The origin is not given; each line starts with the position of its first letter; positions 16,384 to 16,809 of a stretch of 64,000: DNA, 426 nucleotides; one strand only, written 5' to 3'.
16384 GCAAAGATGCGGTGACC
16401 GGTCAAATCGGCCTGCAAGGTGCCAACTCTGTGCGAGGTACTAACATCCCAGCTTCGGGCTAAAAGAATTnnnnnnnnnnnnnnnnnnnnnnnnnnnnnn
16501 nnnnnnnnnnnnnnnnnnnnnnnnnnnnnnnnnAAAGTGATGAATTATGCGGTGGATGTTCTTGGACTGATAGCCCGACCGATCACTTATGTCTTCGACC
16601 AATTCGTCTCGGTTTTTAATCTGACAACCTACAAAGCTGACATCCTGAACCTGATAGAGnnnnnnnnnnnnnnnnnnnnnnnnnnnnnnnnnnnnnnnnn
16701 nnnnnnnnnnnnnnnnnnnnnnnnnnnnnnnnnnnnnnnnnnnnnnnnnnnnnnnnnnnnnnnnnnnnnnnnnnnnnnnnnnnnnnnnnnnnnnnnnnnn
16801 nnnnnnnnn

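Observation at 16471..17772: Tail-fibre-locus protein built from about 22 near-perfect 14-residue repeats (K-x3-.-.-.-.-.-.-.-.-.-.)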

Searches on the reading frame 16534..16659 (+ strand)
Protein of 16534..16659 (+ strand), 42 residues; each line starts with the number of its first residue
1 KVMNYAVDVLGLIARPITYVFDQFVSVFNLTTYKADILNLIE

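Call 42: search_protein_representatives(alignment_id=A4)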
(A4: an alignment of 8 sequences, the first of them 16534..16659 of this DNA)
Query: 8 sequences, 42 profile positions. Proteins with E-value up to 0.001 (for the whole library): 31; up to 1e-10: 13; up to 1e-30: 1. The best 31 are listed.
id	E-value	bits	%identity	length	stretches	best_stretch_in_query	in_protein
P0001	3.4e-39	148.7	-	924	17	1-39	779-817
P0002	7.8e-29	115.6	-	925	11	1-37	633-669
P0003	4.6e-21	90.7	-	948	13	1-37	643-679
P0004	7.0e-19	83.7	-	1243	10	1-41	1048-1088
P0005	7.6e-18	80.4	-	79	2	1-37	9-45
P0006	1.5e-17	79.4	-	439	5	4-39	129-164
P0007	8.5e-17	77.0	-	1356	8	3-39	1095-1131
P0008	2.2e-15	72.5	-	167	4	5-42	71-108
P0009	2.8e-14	69.0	-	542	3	5-37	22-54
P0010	7.9e-14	67.5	-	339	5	4-39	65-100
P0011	8.9e-14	67.4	-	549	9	1-41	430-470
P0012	4.0e-13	65.3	-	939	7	3-41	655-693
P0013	4.2e-12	62.0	-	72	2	4-41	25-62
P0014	2.8e-10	56.2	-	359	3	2-41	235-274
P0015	1.8e-09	53.6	-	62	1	1-36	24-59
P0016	2.1e-08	50.2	-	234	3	1-42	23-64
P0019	2.3e-06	43.7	-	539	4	2-38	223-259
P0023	2.1e-05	40.6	-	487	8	6-42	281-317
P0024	3.3e-05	40.0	-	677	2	13-42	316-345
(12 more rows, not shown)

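Call 44: search_protein_families(library=pfam, proteins=[P0001, P0002, P0003, P0004, P0006, P0007, P0009, P0011, P0012, P0010], max_evalue=0.01)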
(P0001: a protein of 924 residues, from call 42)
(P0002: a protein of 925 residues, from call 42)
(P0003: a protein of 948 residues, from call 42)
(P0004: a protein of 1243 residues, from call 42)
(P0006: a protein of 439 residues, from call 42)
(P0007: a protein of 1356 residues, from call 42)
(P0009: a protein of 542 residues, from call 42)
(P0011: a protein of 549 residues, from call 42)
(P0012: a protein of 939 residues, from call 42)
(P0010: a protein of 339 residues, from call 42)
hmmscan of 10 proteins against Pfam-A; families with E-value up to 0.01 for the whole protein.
P0001 (924 aa): 1 family
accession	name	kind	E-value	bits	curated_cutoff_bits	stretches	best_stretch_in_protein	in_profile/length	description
PF09280.16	XPC-binding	-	0.005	16.9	26.4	0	462-493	13-44/57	XPC-binding domain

P0002 (925 aa): 1 family
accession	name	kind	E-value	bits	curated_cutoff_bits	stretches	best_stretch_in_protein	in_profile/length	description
PF10046.14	BLOC1_2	-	0.007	17.1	33.4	0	728-794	9-75/96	Biogenesis of lysosome-related organelles complex-1 subunit 2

P0003 (948 aa): 2 families
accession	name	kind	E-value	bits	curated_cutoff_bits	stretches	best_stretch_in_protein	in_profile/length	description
PF10046.14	BLOC1_2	-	3.6e-06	27.7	33.4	0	553-625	10-82/96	Biogenesis of lysosome-related organelles complex-1 subunit 2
PF04088.18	Peroxin-13_N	-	0.0038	17.9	22.3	1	667-717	4-54/146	Peroxin 13, N-terminal region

P0004 (1243 aa): 0 families

P0006 (439 aa): 0 families

P0007 (1356 aa): 2 families
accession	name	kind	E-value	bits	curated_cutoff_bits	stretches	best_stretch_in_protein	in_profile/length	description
PF13385.13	Laminin_G_3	-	8.6e-06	26.4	27.6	1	755-874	30-151/151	Concanavalin A-like lectin/glucanases superfamily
PF12776.13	Myb_DNA-bind_3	-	0.00017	22.9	23.6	0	1224-1262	44-82/96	Myb/SANT-like DNA-binding domain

P0009 (542 aa): 0 families

P0011 (549 aa): 1 family
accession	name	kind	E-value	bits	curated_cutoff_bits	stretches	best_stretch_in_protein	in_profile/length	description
PF04728.18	LPP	-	0.003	18.3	29.1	0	452-483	2-33/53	Lipoprotein leucine-zipper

P0012 (939 aa): 0 families

P0010 (339 aa): 1 family
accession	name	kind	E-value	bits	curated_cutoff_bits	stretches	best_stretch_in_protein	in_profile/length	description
PF11892.13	PpnN_C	-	0.00054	20.5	25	0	115-143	8-36/121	Pyrimidine/purine nucleotide monophosphate nucleosidase, C-terminal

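Call 46: search_protein_families(library=phrogs, proteins=[P0001, P0002, P0003, P0004, P0006, P0007, P0009, P0011, P0012, P0010], max_evalue=0.001)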
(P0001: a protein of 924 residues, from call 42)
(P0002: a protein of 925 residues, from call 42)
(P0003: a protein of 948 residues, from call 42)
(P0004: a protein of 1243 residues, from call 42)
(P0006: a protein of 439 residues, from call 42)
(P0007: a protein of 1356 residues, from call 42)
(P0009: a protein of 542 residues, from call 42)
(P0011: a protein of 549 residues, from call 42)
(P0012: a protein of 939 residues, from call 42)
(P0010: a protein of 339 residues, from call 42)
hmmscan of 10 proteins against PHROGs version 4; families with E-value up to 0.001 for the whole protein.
P0001 (924 aa): 0 families

P0002 (925 aa): 0 families

P0003 (948 aa): 1 family
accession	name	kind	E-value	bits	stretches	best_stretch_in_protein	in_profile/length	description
phrog_35541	-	unknown function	0.00015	21.7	0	561-634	69-144/532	-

P0004 (1243 aa): 1 family
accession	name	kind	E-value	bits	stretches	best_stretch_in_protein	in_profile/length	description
phrog_19577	-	head and packaging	9.1e-08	32.6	0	971-1078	65-173/378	minor head protein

P0006 (439 aa): 0 families

P0007 (1356 aa): 0 families

P0009 (542 aa): 1 family
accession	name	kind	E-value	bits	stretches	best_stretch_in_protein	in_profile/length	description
phrog_26502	-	head and packaging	8.1e-08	32.2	1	418-504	481-566/620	virion structural protein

P0011 (549 aa): 2 families
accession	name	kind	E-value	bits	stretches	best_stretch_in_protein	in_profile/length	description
phrog_19577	-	head and packaging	9.9e-08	32.5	1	276-385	69-177/378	minor head protein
phrog_33821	-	unknown function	0.00098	20.6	0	352-379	12-39/88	-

P0012 (939 aa): 1 family
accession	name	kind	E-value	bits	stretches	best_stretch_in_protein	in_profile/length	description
phrog_571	-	unknown function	0.00015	23.1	0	653-700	21-67/96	-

P0010 (339 aa): 0 families

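Call 47: search_solved_structures(query=P0001, max_evalue=1)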
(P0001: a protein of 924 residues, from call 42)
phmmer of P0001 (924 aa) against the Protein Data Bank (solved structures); distinct sequences matched with E-value up to 1: 2.
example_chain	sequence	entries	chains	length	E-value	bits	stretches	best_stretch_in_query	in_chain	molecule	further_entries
6tba_C5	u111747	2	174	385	0.19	13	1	280-404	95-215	Phage major capsid protein, HK97 family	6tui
6tb9_C5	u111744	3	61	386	0.2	13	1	280-404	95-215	Major capsid protein Rcc01687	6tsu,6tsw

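Call 51: search_solved_structures(query=A4, max_evalue=10, show_alignments=3)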
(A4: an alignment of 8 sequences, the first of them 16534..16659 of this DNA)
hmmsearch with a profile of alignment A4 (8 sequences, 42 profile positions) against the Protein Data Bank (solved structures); distinct sequences matched with E-value up to 10: 0.

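Call 57: search_dna_similar(query=P0011, collection=phages, mode=protein, max_evalue=0.001, max_rows=25)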
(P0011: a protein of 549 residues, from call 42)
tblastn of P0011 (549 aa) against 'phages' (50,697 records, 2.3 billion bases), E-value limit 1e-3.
Records with a match: 13; places in all: 15; records where one place covers at least 80% of the query: 0.
Best place of each record, by identity: <60% 13.
By first word of the organism name: Bacillus 10; Aeromonas 3.
By host as written in the record: Bacillus subtilis KACC 17797 3; - 2; Bacillus subtilis ATCC 15245 2; Bacillus subtilis (natto) 2; Bacillus subtilis G24 2; Aeromonas sp. A034 1; Bacillus subtilis KCCM12511 1.
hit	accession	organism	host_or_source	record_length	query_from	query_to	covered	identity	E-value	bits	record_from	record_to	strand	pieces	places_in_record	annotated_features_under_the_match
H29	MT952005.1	Aeromonas phage BUCT551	-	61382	263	522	47%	24.3%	1e-9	67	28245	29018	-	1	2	putative tail protein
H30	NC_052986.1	Aeromonas phage BUCT551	-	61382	263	522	47%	24.3%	1e-9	67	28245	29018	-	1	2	tail protein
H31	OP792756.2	Aeromonas phage phiA034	Aeromonas sp. A034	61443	335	522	34%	28.2%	2e-13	80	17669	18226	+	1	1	hypothetical protein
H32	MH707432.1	Bacillus phage BSP15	Bacillus subtilis KACC 17797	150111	232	397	30%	28.6%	3e-4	50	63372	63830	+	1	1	putative minor capsid protein-I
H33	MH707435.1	Bacillus phage BSP21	Bacillus subtilis KACC 17797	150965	232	397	30%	28.6%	3e-4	50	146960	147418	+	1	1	hypothetical protein: hypothetical protein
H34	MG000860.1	Bacillus phage BSP9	Bacillus subtilis ATCC 15245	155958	232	397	30%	28.6%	3e-4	50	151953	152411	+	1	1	hypothetical protein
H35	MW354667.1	Bacillus phage BSTP3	Bacillus subtilis KCCM12511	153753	232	397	30%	28.6%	3e-4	50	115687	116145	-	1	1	minor capsid protein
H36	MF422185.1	Bacillus phage BSP10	Bacillus subtilis ATCC 15245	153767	232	397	30%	28.6%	3e-4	50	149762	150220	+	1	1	hypothetical protein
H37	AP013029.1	Bacillus phage phiNIT1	Bacillus subtilis (natto)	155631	232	397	30%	28.6%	5e-4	49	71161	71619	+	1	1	orf378: hypothetical protein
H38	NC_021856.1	Bacillus phage phiNIT1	Bacillus subtilis (natto)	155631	232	397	30%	28.6%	5e-4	49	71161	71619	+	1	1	orf378: minor head protein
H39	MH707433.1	Bacillus phage BSP18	Bacillus subtilis KACC 17797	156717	232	393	30%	28.7%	5e-4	49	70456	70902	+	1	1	putative minor capsid protein 1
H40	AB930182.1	Bacillus phage SPG24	Bacillus subtilis G24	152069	232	393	30%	28.7%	6e-4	49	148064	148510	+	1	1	none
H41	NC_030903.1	Bacillus phage SPG24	Bacillus subtilis G24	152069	232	393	30%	28.7%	6e-4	49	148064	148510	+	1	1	minor head protein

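Call 58: search_dna_similar(query=P0004, collection=phages, mode=protein, max_evalue=0.001, max_rows=25)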
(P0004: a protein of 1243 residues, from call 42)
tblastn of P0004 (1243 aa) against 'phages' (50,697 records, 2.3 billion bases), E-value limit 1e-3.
Records with a match: 3; places in all: 4; records where one place covers at least 80% of the query: 0.
Best place of each record, by identity: <60% 3.
By first word of the organism name: Brevundimonas 1; Microcystis 1; Vibrio 1.
By host as written in the record: Brevundimonas goettingensis LVF2 1; Microcystis elabens 1; Shewanella 1.
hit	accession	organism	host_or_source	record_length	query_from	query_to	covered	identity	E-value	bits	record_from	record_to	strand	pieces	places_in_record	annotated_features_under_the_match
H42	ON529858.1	Brevundimonas phage vB_BgoS-Bajun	Brevundimonas goettingensis LVF2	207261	227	587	29%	27.3%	1e-5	56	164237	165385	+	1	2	hypothetical protein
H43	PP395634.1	Microcystis phage Mel-JY01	Microcystis elabens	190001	848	1141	24%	24.6%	2e-6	59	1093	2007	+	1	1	hypothetical protein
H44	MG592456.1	Vibrio phage 1.081.O._10N.286.52.C2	Shewanella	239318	956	1123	14%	16.0%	3e-4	51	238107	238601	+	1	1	tail sheath stabilizer | NVP1081O_CRISPR_spacer_6 | NVP1081O_CRISPR_spacer_2 | NVP1081O_CRISPR_spacer_3 | NVP1081O_CRISPR_spacer_4 | and 1 other names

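Call 59: get_annotated_region(hit=H30, flank=6000)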
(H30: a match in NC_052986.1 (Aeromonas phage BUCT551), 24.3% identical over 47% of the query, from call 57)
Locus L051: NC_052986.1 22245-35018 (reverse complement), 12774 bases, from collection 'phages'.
description: Aeromonas phage BUCT551, complete genome.
organism: Aeromonas phage BUCT551 (NCBI taxid 2776735)
taxonomy: Viruses; Duplodnaviria; Heunggongvirae; Uroviricota; Caudoviricetes; Casjensviridae; Sharonstreetvirus; Sharonstreetvirus BUCT551
host: -; source: -; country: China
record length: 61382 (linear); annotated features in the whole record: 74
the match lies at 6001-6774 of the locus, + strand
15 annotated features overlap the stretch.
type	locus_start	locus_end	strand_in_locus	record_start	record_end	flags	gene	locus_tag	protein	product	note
CDS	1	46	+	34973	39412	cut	-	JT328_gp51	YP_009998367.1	tail length tape measure protein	-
CDS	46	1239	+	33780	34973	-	-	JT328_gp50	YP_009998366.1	tail assembly protein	hypothetical protein LAh7_53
CDS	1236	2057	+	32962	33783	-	-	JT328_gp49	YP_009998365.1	tail assembly protein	-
CDS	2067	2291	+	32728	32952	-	-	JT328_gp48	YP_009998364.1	tail assembly chaperone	hypothetical protein LAh7_51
CDS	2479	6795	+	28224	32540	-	-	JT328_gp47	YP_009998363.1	tail protein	-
CDS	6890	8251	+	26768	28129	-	-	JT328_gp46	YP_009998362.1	hypothetical protein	-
CDS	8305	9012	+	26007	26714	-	-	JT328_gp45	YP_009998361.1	endolysin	-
CDS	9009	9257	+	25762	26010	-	-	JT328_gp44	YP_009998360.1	Rz-like spanin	hypothetical protein LAh7_46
CDS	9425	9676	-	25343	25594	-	-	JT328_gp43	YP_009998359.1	hypothetical protein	-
CDS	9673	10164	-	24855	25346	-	-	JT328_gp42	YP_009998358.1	hypothetical protein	hypothetical protein LAh7_43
CDS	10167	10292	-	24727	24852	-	-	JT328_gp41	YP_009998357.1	hypothetical protein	-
CDS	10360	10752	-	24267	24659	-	-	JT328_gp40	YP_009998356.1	hypothetical protein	hypothetical protein LAh7_42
CDS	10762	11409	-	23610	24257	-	-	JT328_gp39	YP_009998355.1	putative 3'-phosphatase, 5'-polynucleotide kinase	-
CDS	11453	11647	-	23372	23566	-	-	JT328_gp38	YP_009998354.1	hypothetical protein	-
CDS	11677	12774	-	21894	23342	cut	-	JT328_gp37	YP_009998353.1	putative DNA ligase/BRCA1 domain protein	-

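Call 60: get_annotated_region(hit=H38, flank=6000)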
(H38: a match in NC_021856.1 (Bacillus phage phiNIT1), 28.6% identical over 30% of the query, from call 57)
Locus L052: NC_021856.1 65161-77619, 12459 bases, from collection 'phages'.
description: Bacillus phage phiNIT1 DNA, complete genome.
organism: Bacillus phage phiNIT1 (NCBI taxid 207656)
taxonomy: Viruses; Duplodnaviria; Heunggongvirae; Uroviricota; Caudoviricetes; Herelleviridae; Bastillevirinae; Nitunavirus; Nitunavirus NIT1
host: Bacillus subtilis (natto); source: -; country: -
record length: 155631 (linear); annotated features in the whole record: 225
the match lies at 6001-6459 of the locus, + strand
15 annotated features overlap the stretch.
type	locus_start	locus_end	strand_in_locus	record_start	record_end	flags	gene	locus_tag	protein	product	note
CDS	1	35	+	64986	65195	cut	orf69b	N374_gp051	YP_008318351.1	hypothetical protein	-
CDS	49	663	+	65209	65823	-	orf204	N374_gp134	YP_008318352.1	tail fiber protein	-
CDS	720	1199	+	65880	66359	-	orf159b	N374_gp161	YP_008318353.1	enoyl-CoA hydratase/carnithine racemase-like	-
CDS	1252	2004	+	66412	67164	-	orf250a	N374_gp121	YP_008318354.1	virion structural protein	Listeria phage A511 gp100-like protein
CDS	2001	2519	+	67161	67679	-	orf172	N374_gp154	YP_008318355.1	hypothetical protein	Listeria phage A511 gp101-like protein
CDS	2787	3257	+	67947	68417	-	orf156a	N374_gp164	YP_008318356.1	baseplate protein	Listeria phage A511 gp102-like protein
CDS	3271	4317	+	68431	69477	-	orf348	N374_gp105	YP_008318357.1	baseplate wedge subunit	Listeria phage A511 gp103-like protein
CDS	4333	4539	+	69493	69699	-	orf68c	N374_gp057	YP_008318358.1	baseplate protein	-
CDS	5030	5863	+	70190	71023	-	orf277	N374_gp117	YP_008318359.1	baseplate protein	Listeria phage A511 gp104-like protein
CDS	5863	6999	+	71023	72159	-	orf378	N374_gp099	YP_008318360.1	minor head protein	-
CDS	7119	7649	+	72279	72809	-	orf176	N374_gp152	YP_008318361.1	virion structural protein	Listeria phage A511 gp105-like protein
CDS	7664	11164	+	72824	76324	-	orf1166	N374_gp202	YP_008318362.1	putative tail protein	Listeria phage A511 gp106-like protein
CDS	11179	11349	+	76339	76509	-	orf56c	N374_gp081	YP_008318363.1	hypothetical protein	-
CDS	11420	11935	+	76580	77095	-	orf171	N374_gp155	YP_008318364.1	minor head protein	-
CDS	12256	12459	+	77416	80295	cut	orf959b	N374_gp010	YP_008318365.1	DNA helicase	Listeria phage A511 gp111-like protein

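Call 68: find_encoding_contigs(protein=P0016, flank=8000, max_places=3)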
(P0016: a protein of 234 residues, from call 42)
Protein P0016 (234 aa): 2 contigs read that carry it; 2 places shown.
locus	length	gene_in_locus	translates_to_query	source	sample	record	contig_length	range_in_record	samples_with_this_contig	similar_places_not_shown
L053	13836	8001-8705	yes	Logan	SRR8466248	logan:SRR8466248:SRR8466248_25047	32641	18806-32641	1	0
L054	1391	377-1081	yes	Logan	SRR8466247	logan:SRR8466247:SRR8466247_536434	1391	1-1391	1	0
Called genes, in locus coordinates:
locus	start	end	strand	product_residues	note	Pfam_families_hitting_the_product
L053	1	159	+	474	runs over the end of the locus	-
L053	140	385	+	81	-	-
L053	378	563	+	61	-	-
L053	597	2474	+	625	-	-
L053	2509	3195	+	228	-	-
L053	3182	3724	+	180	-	-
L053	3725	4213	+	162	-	PF25087:GMPPB_C, PF25084:LbH_EIF2B (weak), PF00132:Hexapep, PF14602:Hexapep_2 (faint), PF00132:Hexapep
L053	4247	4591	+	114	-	-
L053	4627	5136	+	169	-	-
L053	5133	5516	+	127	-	-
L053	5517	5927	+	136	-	-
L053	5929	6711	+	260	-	-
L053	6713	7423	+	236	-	-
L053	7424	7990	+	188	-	-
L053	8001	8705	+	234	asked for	-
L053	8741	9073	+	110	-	-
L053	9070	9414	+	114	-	PF04883:HK97-gp10_like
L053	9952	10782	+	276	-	PF18906:Phage_tube_2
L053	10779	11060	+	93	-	-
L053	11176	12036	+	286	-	-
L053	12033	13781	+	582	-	-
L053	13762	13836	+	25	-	?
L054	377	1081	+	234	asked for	-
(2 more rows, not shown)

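Call 69: find_encoding_contigs(protein=P0011, flank=8000, max_places=3)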
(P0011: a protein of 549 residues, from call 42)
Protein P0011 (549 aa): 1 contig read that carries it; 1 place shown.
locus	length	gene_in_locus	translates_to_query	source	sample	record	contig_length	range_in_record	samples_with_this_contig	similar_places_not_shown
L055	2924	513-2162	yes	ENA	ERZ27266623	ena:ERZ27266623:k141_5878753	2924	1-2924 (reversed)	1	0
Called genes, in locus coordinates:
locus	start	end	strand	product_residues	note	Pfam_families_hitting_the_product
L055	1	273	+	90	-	?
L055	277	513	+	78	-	-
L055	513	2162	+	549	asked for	-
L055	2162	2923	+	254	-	?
